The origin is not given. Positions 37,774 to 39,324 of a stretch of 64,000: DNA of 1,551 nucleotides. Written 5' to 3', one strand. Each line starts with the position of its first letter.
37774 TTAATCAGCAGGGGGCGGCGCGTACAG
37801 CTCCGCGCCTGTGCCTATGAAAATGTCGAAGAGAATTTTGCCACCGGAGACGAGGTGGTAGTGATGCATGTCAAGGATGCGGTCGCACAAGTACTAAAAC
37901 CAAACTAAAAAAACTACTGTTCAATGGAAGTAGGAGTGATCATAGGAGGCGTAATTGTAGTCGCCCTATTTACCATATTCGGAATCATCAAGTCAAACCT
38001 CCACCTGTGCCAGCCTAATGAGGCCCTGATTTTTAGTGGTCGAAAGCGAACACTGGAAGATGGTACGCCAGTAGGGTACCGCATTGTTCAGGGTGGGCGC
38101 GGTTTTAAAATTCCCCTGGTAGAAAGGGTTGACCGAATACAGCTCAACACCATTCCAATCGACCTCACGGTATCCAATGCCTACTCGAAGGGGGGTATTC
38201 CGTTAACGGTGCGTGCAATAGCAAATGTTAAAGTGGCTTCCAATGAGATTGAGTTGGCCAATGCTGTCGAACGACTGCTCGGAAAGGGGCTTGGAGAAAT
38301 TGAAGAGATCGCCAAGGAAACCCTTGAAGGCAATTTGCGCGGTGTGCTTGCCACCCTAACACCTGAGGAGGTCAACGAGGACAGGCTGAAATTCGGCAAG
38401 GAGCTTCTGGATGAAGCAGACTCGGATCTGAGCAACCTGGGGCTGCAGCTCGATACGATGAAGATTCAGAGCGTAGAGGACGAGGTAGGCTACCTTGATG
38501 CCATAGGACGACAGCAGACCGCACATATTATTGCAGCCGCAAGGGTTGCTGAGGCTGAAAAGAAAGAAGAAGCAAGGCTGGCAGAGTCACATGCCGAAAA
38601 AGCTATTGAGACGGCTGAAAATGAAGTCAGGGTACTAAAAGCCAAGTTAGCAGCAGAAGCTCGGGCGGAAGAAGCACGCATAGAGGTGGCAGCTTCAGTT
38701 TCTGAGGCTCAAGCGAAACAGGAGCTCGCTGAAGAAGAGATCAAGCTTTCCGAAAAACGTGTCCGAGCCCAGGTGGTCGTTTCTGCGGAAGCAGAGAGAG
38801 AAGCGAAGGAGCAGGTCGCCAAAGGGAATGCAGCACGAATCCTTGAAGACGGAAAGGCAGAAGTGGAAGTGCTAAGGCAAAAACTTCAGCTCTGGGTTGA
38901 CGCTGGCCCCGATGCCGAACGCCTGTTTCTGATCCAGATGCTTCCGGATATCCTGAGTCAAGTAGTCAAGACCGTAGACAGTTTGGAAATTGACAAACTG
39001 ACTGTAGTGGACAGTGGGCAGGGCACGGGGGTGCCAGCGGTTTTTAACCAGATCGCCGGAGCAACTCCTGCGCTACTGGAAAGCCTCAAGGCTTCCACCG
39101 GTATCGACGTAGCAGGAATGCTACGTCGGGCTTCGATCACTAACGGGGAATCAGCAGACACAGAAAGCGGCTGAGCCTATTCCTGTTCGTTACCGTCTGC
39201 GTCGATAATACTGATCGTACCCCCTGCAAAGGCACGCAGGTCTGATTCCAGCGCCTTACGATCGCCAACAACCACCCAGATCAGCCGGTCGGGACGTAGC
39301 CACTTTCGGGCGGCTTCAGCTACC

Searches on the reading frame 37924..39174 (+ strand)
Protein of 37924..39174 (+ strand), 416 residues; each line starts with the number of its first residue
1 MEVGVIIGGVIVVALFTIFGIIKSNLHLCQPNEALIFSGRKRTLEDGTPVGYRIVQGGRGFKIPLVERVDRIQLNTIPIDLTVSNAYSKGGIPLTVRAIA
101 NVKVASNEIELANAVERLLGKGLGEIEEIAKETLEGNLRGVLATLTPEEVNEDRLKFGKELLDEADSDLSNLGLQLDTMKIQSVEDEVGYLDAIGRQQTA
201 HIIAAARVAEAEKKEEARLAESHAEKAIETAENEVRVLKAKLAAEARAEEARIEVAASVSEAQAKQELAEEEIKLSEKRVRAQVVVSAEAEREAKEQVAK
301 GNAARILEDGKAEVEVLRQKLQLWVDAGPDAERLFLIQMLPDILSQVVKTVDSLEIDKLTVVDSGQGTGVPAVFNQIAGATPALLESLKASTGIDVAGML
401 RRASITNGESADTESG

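Call 6: search_protein_families(library=pfam, proteins=[window:37924-39174:+])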
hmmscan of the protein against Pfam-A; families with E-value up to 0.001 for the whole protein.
window:37924-39174:+ (416 aa): 1 family
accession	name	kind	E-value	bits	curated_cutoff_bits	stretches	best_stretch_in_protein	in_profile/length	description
PF01145.31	Band_7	-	5.6e-25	88.8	23.6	1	31-214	5-175/176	SPFH domain / Band 7 family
